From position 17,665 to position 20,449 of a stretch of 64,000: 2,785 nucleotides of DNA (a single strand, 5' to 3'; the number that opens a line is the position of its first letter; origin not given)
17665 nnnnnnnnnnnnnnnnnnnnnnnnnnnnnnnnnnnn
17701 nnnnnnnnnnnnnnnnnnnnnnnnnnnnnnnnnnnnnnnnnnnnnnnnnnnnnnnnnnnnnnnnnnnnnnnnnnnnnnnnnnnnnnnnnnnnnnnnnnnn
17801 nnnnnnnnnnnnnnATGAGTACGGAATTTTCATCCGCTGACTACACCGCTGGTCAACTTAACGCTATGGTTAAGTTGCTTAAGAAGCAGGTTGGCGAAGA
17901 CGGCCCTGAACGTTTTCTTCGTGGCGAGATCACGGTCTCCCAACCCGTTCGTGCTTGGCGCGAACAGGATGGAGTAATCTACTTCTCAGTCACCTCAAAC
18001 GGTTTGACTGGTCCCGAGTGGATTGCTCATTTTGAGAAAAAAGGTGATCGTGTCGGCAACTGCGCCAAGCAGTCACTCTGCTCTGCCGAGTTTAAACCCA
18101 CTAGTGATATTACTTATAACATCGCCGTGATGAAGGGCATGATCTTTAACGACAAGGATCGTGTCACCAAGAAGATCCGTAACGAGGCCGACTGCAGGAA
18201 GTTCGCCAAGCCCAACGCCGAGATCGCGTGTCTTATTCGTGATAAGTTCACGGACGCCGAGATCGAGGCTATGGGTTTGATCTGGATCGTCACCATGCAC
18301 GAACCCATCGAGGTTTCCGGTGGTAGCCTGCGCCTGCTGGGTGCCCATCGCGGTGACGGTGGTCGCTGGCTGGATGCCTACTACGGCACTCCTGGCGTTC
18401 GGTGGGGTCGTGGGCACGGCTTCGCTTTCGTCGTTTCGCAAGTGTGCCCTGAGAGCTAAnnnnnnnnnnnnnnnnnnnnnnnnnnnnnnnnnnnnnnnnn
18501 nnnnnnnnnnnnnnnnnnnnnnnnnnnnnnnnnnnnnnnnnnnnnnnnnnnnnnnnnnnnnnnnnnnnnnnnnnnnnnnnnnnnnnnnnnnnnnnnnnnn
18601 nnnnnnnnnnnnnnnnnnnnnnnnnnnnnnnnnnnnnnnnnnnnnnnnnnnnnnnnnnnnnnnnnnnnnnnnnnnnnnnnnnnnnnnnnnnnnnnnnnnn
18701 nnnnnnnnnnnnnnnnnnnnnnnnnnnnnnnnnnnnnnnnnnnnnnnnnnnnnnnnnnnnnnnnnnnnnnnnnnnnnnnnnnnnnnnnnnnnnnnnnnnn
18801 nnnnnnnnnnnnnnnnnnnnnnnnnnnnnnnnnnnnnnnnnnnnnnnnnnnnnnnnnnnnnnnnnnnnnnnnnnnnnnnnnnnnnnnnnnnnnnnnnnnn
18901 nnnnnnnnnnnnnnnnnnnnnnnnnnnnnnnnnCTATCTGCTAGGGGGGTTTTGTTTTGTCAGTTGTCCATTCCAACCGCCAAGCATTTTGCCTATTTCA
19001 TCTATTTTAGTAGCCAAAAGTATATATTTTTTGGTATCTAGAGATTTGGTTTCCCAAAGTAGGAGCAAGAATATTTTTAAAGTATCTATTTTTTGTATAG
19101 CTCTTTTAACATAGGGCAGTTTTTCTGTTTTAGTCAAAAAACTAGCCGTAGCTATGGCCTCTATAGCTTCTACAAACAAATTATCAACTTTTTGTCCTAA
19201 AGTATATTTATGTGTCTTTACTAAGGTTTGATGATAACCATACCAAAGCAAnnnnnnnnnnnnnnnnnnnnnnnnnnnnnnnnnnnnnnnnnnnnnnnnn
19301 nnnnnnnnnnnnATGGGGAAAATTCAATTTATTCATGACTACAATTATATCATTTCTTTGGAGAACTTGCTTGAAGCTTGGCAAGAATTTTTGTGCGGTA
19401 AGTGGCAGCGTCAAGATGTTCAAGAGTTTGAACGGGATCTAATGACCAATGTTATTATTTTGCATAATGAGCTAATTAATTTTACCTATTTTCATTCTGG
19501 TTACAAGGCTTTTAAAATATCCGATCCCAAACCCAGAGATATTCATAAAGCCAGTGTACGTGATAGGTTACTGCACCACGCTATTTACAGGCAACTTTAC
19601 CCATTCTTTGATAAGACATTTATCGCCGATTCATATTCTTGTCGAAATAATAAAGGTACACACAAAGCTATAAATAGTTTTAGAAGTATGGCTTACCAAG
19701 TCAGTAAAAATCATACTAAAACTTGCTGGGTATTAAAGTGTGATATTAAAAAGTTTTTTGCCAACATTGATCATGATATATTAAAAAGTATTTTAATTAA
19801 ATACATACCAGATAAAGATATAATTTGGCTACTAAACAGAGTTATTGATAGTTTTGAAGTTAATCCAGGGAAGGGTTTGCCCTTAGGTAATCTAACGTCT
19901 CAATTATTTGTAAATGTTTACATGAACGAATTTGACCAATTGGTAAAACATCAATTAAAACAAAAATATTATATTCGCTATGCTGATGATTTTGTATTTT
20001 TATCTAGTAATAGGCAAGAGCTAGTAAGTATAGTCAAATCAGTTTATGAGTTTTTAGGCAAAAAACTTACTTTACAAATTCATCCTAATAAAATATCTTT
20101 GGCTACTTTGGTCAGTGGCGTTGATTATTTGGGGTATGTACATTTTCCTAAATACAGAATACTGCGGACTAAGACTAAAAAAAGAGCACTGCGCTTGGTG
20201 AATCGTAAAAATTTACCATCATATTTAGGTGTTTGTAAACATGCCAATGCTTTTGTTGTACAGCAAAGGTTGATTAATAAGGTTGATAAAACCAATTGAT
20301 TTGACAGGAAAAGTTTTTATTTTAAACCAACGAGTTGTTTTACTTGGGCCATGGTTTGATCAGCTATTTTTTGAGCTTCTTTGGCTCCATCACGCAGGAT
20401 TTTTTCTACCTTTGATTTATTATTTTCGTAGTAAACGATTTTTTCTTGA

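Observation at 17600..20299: Complete diversity-generating retroelement with a textbook adenine-specific VR/TR pair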

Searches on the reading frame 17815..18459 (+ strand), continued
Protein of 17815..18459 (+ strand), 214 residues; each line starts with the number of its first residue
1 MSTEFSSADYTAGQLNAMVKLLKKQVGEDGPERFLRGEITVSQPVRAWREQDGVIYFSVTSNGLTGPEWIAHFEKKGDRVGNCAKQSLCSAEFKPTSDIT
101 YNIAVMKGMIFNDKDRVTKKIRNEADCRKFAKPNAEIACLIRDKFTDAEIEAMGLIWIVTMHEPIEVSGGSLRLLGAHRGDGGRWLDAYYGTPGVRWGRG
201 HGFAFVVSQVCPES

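Call 98: fold_search(model_id=the predicted structure, library=viral)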
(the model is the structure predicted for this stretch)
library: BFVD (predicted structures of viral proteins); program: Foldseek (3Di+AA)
matches with E <= 10: 420; with E <= 0.001: 0
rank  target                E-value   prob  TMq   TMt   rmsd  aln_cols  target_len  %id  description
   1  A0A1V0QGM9            2.0e-02  0.11  0.13  0.16  17.9       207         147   10  SWPV2-ORF274 [Shearwaterpox virus]
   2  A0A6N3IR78            6.6e-02  0.13  0.17  0.19  18.6       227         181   10  ORF3 [Bearded dragon adenovirus 1]
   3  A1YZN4                1.8e-01  0.07  0.14  0.14  18.1       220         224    9  Tegument/envelope protein [anatid alphaherpesvirus 1]
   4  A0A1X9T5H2            2.2e-01  0.09  0.09  0.12  16.7        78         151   22  C-type lectin protein [Ranid herpesvirus 3]
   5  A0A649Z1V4            2.4e-01  0.05  0.13  0.19  13.2       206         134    7  (no name in the UniProt tables at hand)
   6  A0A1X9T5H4            2.4e-01  0.04  0.10  0.11  16.3       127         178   12  C-type lectin protein [Ranid herpesvirus 3]
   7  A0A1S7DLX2            4.0e-01  0.05  0.14  0.17  19.2       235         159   11  MC143 [Molluscum contagiosum virus subtype 2]
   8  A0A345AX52            4.0e-01  0.04  0.17  0.20  15.2       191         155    9  (no name in the UniProt tables at hand)
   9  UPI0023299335         4.3e-01  0.03  0.12  0.11  17.1       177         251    8  (no name look-up for this kind of identifier)
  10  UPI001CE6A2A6         4.8e-01  0.04  0.14  0.10  17.0       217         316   10  (no name look-up for this kind of identifier)
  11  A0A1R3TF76            5.2e-01  0.04  0.14  0.15  21.3       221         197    8  Membrane protein UL45 [Spheniscid alphaherpesvirus 1]
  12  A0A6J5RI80            5.5e-01  0.02  0.13  0.14  17.8       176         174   11  Uncharacterized protein [uncultured Caudovirales phage]
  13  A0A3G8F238            5.9e-01  0.04  0.11  0.19   6.4        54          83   18  (no name in the UniProt tables at hand)
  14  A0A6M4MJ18            6.7e-01  0.03  0.18  0.07  22.6       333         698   10  ORF6 [Bearded dragon adenovirus 1]
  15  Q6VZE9                7.6e-01  0.06  0.08  0.10  12.5        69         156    9  CNPV198 C-type lectin-like protein [Canarypox virus]
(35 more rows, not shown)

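Call 99: search_protein_families(library=phrogs, proteins=[window:17815-18459:+], max_evalue=0.01)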
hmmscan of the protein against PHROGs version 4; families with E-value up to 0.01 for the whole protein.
window:17815-18459:+ (214 aa): 0 families

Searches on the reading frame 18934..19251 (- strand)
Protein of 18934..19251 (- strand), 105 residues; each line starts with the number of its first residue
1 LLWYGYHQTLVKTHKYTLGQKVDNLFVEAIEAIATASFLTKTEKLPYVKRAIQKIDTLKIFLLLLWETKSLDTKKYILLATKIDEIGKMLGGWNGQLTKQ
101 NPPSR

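Call 4: search_protein_families(library=pfam, proteins=[window:18934-19251:-], max_evalue=1)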
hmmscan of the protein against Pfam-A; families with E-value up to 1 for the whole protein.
window:18934-19251:- (105 aa): 2 families
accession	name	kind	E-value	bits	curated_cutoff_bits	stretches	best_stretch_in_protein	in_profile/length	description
PF22296.2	bAvd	-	3.5e-10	40.8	40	1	7-94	18-104/107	bAvd-like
PF05635.17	23S_rRNA_IVP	-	0.045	14.4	33.8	1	40-91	54-105/106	23S rRNA-intervening sequence protein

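Call 5: search_protein_families(library=ncbifam, proteins=[window:18934-19251:-], max_evalue=1)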
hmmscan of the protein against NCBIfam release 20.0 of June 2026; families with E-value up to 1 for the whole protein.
window:18934-19251:- (105 aa): 1 family
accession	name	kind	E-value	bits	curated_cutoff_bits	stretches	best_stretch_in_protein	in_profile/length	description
NF033474.1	DivGenRetAVD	equivalog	5.3e-16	58.8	80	1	7-93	18-102/104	diversity-generating retroelement protein Avd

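Call 95: search_solved_structures(query=window:18934-19251:-, max_evalue=1)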
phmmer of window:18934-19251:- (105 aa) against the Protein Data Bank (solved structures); distinct sequences matched with E-value up to 1: 0.

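Call 99: search_protein_families(library=phrogs, proteins=[window:18934-19251:-], max_evalue=0.01)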
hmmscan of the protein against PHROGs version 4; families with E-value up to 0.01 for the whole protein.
window:18934-19251:- (105 aa): 1 family
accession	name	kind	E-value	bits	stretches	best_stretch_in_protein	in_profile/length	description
phrog_3206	-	DNA, RNA and nucleotide metabolism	5e-13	49.9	1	12-93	38-120/154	Avd protein of DGR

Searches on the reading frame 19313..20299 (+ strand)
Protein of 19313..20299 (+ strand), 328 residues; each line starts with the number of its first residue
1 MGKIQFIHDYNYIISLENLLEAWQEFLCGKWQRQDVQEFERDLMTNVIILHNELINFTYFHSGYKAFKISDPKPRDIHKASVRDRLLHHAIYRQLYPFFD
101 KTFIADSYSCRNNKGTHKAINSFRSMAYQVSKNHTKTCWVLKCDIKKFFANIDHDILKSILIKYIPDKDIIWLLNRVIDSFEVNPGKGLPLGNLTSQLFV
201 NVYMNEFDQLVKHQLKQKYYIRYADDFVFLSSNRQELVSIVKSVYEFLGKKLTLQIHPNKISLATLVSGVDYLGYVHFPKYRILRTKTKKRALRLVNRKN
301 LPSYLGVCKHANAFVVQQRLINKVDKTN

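Call 4: search_protein_families(library=pfam, proteins=[window:19313-20299:+], max_evalue=1)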
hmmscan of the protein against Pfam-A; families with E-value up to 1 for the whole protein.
window:19313-20299:+ (328 aa): 1 family
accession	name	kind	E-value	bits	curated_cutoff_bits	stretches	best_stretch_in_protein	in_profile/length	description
PF00078.32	RVT_1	-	3.7e-28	99.1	29.6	1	74-275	9-203/205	Reverse transcriptase (RNA-dependent DNA polymerase)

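Call 5: search_protein_families(library=ncbifam, proteins=[window:19313-20299:+], max_evalue=1)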
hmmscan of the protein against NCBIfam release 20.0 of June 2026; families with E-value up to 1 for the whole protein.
window:19313-20299:+ (328 aa): 8 families
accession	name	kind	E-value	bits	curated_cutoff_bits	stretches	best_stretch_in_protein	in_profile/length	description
TIGR04416.1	group_II_RT_mat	equivalog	1.3e-41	142.9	300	1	33-286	22-276/353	group II intron reverse transcriptase/maturase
NF041747.1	Drt3a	equivalog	7.8e-20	71.6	200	1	136-289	109-270/412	antiviral reverse transcriptase Drt3a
NF041746.1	Drt2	equivalog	5.6e-18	65.3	390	2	185-291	220-335/416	antiviral reverse transcriptase Drt2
NF038233.2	retron_St85_RT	exception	5.6e-17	61.9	235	1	117-256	66-207/289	retron St85 family RNA-directed DNA polymerase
NF042941.1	Retron_TIR_antiphage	equivalog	1.1e-07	31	600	1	130-244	84-197/464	TIR domain-containing anti-phage reverse transcriptase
NF041750.1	Drt5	equivalog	3.6e-06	26.2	550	1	116-263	104-250/484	antiviral reverse transcriptase Drt5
TIGR03574.1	selen_PSTK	equivalog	0.023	14.2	290.5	1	204-243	54-92/249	L-seryl-tRNA(Sec) kinase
TIGR02707.1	butyr_kinase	equivalog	0.09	11.8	289.1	1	113-147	262-296/351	butyrate kinase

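Call 9: search_solved_structures(query=window:19313-20299:+, max_evalue=0.001, show_alignments=1)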
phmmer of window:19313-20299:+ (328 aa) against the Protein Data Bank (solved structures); distinct sequences matched with E-value up to 0.001: 16.
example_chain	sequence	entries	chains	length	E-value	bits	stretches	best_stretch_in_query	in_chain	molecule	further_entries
8ub7_A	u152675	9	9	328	5.1e-42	147.4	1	12-296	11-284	Reverse transcriptase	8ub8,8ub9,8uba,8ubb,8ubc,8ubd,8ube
7uim_D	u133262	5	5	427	7.5e-20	74.6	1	67-296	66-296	Group II intron reverse transcriptase/maturase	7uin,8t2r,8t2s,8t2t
5hhl_A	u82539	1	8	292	1e-19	74.2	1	66-287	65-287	Retron-type reverse transcriptase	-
5hhj_A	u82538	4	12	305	2.1e-19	73.1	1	71-278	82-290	Retron-type reverse transcriptase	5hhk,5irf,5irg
6ar1_A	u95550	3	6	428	2.2e-18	69.7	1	49-292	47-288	GsI-IIC RT | Trt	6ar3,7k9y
6me0_C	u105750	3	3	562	8.9e-13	51.3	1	73-297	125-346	Maturase reverse transcriptase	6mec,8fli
8bgj_A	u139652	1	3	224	3.8e-12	49.3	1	138-275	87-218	RNA-directed DNA polymerase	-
5g2x_C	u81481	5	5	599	1.8e-09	40.5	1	70-220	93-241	GROUP II INTRON-ENCODED PROTEIN LTRA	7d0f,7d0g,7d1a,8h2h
7kft_D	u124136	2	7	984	2.6e-08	36.6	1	77-281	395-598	Cas6-RT-Cas1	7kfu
9c0i_A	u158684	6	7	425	1.9e-06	30.6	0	184-287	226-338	Reverse transcriptase/maturase family protein | Antiviral reverse transcriptase Drt2 | RNA-dependent DNA polymerase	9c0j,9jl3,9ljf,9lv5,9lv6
9lje_A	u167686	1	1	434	2e-06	30.5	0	184-287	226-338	RNA-dependent DNA polymerase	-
9z6y_A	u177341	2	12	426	5.6e-06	29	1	141-251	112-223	Drt3a reverse transcriptase protein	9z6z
23or_A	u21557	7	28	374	1.5e-05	27.6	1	140-238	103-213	Retron Eco8 reverse transcriptase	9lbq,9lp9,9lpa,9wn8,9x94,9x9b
9p4j_E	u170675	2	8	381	1.5e-05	27.6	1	140-238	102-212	Retron Eco8 reverse transcriptase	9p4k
9lv7_A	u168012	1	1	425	0.00027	23.5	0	184-287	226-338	Antiviral reverse transcriptase Drt2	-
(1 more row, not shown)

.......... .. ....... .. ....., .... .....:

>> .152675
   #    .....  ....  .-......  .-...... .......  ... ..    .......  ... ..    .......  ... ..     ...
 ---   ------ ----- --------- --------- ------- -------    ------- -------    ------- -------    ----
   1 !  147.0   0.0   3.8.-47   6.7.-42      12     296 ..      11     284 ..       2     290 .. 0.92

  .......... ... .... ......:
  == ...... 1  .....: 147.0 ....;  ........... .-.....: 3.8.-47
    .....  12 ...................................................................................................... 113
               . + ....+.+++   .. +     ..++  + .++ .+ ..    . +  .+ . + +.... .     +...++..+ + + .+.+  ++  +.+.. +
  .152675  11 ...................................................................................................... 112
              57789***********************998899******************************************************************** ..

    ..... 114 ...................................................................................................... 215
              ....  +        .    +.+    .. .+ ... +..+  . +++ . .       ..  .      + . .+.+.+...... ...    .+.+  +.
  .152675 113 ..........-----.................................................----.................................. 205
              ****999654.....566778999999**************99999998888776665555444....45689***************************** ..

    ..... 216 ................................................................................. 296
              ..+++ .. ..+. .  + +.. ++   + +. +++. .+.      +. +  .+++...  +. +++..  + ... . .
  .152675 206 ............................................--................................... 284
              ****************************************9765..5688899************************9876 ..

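Call 99: search_protein_families(library=phrogs, proteins=[window:19313-20299:+], max_evalue=0.01)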
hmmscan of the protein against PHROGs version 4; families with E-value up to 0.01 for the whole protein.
window:19313-20299:+ (328 aa): 2 families
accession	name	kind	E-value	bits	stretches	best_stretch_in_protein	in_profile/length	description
phrog_1423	-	DNA, RNA and nucleotide metabolism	2e-102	345.1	1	9-324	102-438/1040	Reverse transcriptase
phrog_2825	-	DNA, RNA and nucleotide metabolism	5.5e-13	49.8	1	41-264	23-236/336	polymerase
